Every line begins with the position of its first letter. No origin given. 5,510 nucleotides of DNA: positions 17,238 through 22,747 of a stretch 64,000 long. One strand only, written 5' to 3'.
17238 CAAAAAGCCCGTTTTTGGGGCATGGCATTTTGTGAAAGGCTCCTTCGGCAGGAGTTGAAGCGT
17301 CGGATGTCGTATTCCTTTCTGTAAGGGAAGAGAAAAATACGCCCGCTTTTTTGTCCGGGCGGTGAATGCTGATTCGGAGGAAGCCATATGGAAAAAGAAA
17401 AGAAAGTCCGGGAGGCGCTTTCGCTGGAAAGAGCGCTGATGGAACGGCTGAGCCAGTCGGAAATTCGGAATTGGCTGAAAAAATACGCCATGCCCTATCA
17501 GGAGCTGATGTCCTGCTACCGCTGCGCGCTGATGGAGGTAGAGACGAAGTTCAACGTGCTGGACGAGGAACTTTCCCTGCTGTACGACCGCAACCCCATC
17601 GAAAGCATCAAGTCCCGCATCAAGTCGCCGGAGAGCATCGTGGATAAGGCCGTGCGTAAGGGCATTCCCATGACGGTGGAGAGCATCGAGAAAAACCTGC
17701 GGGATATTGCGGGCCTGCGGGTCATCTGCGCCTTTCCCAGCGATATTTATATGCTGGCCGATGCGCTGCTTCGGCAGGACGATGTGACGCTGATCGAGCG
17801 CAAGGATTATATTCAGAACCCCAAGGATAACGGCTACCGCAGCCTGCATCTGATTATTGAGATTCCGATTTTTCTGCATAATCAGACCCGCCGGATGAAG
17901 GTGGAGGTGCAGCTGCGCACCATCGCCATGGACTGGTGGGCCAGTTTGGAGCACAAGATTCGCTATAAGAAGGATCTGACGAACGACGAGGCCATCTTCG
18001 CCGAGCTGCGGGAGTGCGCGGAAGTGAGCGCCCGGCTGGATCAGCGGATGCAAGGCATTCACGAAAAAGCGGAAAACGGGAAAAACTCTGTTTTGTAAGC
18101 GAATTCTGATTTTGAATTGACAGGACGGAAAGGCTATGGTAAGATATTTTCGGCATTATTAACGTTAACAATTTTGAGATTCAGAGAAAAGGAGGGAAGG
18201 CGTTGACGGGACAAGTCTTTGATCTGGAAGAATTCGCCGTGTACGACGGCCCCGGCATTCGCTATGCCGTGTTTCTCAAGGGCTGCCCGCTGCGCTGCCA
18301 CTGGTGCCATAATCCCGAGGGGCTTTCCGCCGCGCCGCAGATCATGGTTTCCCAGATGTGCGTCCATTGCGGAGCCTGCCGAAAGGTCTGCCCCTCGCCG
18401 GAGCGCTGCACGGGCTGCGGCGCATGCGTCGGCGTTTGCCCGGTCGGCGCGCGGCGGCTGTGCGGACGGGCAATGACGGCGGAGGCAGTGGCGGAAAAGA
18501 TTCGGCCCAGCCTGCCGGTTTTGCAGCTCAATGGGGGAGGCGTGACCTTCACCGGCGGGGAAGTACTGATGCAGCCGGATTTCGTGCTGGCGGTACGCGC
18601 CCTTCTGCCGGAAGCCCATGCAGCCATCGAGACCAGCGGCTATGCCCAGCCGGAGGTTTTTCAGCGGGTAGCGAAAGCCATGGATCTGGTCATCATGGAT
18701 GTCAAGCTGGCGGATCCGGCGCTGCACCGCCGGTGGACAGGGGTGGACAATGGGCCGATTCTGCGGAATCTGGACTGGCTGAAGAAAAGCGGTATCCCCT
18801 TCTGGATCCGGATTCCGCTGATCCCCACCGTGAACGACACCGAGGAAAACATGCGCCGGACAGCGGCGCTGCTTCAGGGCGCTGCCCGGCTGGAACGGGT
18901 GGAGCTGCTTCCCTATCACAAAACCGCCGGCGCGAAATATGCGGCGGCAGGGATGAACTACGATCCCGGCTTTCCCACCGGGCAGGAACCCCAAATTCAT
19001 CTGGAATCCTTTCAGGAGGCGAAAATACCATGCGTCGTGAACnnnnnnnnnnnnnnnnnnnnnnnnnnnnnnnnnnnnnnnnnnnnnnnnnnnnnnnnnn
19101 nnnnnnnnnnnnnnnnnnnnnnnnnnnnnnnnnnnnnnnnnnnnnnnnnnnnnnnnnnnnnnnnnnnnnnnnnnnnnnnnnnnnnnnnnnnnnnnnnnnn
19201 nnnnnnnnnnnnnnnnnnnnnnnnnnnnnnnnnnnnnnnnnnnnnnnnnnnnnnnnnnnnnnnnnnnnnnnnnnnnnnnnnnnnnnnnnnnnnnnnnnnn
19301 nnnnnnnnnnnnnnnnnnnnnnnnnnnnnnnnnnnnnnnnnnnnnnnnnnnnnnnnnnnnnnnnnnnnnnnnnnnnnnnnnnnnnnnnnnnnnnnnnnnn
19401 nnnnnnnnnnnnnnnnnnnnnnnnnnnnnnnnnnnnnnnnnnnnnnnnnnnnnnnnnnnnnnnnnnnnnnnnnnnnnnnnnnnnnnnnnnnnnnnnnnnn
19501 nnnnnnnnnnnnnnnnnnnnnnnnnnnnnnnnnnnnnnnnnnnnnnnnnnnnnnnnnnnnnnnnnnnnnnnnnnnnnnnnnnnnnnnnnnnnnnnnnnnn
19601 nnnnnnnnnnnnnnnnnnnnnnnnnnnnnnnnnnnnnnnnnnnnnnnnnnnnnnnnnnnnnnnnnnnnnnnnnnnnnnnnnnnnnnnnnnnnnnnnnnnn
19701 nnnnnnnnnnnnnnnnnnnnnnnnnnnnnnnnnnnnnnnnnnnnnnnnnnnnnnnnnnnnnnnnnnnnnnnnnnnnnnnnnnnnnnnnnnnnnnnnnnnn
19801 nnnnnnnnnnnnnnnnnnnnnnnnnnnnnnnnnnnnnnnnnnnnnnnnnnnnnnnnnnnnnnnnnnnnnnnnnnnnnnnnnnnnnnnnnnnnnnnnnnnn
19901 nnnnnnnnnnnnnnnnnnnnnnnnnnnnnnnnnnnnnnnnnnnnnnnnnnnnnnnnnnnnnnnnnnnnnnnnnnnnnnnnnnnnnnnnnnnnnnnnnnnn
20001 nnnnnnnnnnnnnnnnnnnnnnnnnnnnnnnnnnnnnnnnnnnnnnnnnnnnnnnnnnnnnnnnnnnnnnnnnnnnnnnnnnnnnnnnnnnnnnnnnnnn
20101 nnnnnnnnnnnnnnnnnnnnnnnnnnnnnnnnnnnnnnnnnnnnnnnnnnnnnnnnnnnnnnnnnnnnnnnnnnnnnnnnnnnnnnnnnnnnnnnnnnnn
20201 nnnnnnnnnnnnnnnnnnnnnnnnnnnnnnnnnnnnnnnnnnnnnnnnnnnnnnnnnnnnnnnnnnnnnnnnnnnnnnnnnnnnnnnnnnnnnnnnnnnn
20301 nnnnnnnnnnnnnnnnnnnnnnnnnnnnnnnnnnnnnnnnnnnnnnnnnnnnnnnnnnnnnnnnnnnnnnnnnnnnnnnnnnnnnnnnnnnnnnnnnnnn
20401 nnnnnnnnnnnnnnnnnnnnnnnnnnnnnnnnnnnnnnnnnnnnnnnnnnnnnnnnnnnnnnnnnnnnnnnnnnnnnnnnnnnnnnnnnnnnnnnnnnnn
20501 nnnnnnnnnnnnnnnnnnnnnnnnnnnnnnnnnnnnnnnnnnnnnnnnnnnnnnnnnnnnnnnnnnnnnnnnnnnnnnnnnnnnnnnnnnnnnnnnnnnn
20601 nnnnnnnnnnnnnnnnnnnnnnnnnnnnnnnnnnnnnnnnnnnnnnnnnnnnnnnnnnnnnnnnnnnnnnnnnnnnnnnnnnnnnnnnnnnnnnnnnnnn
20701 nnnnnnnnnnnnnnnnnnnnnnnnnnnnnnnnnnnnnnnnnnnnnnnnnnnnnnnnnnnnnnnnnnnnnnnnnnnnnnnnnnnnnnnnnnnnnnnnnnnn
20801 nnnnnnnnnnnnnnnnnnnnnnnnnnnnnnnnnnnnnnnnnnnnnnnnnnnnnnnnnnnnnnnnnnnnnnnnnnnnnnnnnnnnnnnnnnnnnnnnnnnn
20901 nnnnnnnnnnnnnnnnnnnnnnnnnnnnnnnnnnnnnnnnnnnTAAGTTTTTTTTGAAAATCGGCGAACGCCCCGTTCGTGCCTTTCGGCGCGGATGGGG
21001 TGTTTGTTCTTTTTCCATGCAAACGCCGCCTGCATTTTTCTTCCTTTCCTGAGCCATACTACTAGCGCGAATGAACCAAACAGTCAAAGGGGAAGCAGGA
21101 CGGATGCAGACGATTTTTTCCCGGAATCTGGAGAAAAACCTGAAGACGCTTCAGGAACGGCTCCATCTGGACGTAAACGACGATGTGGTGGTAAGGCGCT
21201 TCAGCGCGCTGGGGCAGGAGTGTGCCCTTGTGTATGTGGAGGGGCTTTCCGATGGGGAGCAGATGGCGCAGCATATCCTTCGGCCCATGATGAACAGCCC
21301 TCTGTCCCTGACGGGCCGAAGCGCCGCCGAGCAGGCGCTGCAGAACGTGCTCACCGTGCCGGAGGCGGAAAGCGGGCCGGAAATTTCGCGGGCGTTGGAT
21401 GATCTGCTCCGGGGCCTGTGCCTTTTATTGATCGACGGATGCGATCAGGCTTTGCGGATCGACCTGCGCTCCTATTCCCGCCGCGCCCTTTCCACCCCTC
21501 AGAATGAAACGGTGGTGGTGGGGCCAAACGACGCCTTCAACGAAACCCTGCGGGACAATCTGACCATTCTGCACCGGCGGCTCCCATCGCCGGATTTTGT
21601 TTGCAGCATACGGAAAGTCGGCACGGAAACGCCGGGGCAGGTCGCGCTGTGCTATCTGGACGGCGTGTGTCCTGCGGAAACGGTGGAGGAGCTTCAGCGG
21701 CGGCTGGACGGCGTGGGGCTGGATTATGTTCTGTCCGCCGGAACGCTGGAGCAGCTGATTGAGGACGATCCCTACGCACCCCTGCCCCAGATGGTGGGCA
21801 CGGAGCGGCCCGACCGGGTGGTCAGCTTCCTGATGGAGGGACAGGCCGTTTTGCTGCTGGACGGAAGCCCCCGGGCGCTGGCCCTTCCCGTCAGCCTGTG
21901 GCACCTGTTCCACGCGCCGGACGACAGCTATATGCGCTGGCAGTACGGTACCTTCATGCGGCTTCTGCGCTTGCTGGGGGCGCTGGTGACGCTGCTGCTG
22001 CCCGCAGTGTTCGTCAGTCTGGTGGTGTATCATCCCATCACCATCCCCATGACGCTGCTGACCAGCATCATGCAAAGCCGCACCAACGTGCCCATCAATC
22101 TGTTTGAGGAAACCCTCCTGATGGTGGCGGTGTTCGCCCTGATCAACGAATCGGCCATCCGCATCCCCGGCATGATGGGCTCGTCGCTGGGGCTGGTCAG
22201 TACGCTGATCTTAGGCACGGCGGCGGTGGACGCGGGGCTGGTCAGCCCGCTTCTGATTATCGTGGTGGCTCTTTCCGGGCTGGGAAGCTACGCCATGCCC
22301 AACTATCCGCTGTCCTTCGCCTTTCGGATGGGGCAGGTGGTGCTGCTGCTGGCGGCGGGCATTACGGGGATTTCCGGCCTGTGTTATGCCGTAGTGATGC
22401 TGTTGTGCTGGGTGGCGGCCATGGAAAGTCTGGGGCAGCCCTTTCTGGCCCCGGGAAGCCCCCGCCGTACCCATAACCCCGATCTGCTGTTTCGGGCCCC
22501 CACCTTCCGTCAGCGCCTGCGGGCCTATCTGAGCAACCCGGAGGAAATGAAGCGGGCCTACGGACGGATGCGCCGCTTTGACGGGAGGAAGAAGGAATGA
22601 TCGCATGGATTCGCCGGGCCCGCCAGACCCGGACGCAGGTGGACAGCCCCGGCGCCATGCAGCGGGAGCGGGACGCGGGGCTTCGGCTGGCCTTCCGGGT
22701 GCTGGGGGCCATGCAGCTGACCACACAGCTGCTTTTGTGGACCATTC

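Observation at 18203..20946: Compact 638-aa glycyl-radical enzyme with an atypical RVWGWSG motif, coupled to its activase and lacking any pathway context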

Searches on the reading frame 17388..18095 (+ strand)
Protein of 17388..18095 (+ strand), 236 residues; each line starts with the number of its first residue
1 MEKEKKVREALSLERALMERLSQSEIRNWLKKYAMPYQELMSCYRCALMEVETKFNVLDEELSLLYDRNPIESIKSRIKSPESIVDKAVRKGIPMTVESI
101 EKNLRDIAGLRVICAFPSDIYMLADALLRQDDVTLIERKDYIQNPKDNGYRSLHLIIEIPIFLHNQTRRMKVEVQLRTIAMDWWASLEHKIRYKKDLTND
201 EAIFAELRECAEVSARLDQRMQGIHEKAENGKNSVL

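Call 16: search_protein_families(library=pfam, proteins=[window:17388-18095:+], max_evalue=0.0001)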
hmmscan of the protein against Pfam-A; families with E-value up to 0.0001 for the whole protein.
window:17388-18095:+ (236 aa): 1 family
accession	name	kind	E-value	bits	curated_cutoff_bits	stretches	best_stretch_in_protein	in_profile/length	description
PF04607.23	RelA_SpoT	-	4.6e-32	111.1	27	1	76-196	1-111/113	Region found in RelA / SpoT proteins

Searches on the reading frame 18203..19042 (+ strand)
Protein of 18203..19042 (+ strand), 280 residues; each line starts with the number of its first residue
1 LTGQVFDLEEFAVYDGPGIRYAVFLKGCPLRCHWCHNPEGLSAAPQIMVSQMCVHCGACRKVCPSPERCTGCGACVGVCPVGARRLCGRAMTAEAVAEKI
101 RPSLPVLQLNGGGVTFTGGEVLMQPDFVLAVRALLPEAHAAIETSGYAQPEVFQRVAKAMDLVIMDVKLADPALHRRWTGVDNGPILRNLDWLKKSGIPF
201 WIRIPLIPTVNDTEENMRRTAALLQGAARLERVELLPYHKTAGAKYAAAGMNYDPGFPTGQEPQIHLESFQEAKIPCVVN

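Call 5: search_protein_families(library=pfam, proteins=[window:18203-19042:+], max_evalue=0.01)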
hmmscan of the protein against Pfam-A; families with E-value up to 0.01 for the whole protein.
window:18203-19042:+ (280 aa): 12 families
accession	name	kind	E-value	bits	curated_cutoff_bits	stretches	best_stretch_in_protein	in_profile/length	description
PF04055.27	Radical_SAM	-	2.6e-20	73.7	29.5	1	24-218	3-163/166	Radical SAM superfamily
PF00037.32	Fer4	-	1.1e-09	38.2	21.1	1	66-84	5-23/24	4Fe-4S binding domain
PF13353.11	Fer4_12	-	1.5e-09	38.7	22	1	15-167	2-115/137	4Fe-4S single cluster domain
PF12797.12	Fer4_2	-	7.1e-08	32.4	24.5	2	66-81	7-22/22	4Fe-4S binding domain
PF12800.12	Fer4_4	-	4.2e-07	30.2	24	1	66-82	1-17/17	4Fe-4S binding domain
PF12837.12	Fer4_6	-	1.5e-05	25.1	25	1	66-83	6-23/24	4Fe-4S binding domain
PF12838.12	Fer4_7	-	5.1e-05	24.1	27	1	66-83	35-52/52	4Fe-4S dicluster domain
PF12798.12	Fer4_3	-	0.00043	21.3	27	1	69-83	1-15/15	4Fe-4S binding domain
PF13183.11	Fer4_8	-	0.00044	21.2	27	0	67-82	3-18/68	4Fe-4S dicluster domain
PF13237.11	Fer4_10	-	0.00057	20.2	25.5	1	66-85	6-22/53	4Fe-4S dicluster domain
PF13187.11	Fer4_9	-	0.001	19.5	27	0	68-82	36-50/52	4Fe-4S dicluster domain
PF13484.11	Fer4_16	-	0.0025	19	30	0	68-84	1-17/66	4Fe-4S double cluster binding domain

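Call 6: search_protein_families(library=ncbifam, proteins=[window:18203-19042:+], max_evalue=0.01)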
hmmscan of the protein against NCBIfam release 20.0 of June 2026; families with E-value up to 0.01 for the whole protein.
window:18203-19042:+ (280 aa): 22 families
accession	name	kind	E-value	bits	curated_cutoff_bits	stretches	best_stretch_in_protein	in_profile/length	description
TIGR02494.1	PFLE_PFLC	subfamily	9.8e-80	267.9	174.35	1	5-272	1-287/293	glycyl-radical enzyme activating protein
NF043069.1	T4HPD_activ_SAM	equivalog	1.8e-69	234.4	425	1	3-254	2-269/299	trans-4-hydroxy-L-proline dehydratase activase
TIGR04395.1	cutC_activ_rSAM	equivalog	9.3e-68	228.8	360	1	3-254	5-278/309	choline TMA-lyase-activating enzyme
NF048010.1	SfplDhtActHpsHDes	equivalog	9.5e-61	205.2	430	1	2-254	5-279/298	(2S)-3-sulfopropanediol dehydratase activating enzyme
NF033717.2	HPDL_rSAM_activ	equivalog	1e-58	199.1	420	1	2-272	3-294/311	4-hydroxyphenylacetate decarboxylase activase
NF033719.1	ind_deCO2_activ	equivalog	1.2e-56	192.2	425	2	68-254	86-274/302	indoleacetate decarboxylase activase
NF048008.1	SfplDhtActHpfHKleb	equivalog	4.7e-54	183.8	500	1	5-254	2-274/308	(2S)-3-sulfopropanediol dehydratase activating enzyme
TIGR02493.1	PFLA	equivalog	2.5e-51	174.3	231.75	2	88-254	43-213/235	pyruvate formate-lyase-activating protein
TIGR04003.1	rSAM_BssD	equivalog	1.1e-48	166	496.45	2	68-252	85-273/314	[benzylsuccinate synthase]-activating enzyme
NF007483.0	PRK10076.1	equivalog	1.3e-45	155.8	326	1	2-253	21-261/292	[formate-C-acetyltransferase]-activating enzyme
TIGR04041.1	activase_YjjW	hypoth_equivalog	6.2e-39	134.1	250.2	1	8-241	7-241/276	YjjW family glycine radical enzyme activase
NF008356.0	PRK11145.1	equivalog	3.3e-35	121.5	375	2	88-254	48-218/246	pyruvate formate lyase 1-activating protein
TIGR02495.1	NrdG2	equivalog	9.9e-18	64.2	131.15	2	90-225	46-181/193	anaerobic ribonucleoside-triphosphate reductase activating protein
TIGR02491.1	NrdG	equivalog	1.8e-08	34.4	126.1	1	7-42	4-39/154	anaerobic ribonucleoside-triphosphate reductase activating protein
TIGR04349.1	rSAM_QueE_gams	hypoth_equivalog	4.4e-07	29.8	300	1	68-162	25-115/210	7-carboxy-7-deazaguanine synthase QueE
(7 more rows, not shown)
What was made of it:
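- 18203..19045 (+): GRE-activating enzyme: radical SAM, CX3CX2C plus two ferredoxin-type 4Cys motifs, 280 aa. TIGR02494 267.9 bits against a 174.35 cut-off, and PF04055 and Fer4 hits (calls 5, 6).
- On Glycyl radical enzyme superfamily (PFL-like division): An activase gene is adjacent and passes TIGR02494 (call 6).
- On GRE-activating enzymes (TIGR02494 PFLE_PFLC): 267.9 bits against a 174.35 cut-off (call 6).
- Closest known: YjjI/YjjW. Different: The activase scores 134 bits against a 250 cut-off for YjjW (calls 5, 6).
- Checked: Activase: TIGR02494 267.9 bits against a 174 cut-off (calls 5, 6).
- The activase scores above the curated cut-off (call 6).
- Tried and rejected: Rejected on profile scores and on the Cys loop (calls 5, 6).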

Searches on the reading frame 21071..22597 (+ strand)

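Call 16: search_protein_families(library=pfam, proteins=[window:21071-22597:+], max_evalue=0.0001)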
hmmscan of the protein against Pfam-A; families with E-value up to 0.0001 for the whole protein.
window:21071-22597:+ (509 aa): 1 family
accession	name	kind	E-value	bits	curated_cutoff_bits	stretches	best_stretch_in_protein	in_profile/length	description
PF03323.18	GerA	-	1.8e-138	462.4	27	1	27-484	3-463/466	Bacillus/Clostridium GerA spore germination protein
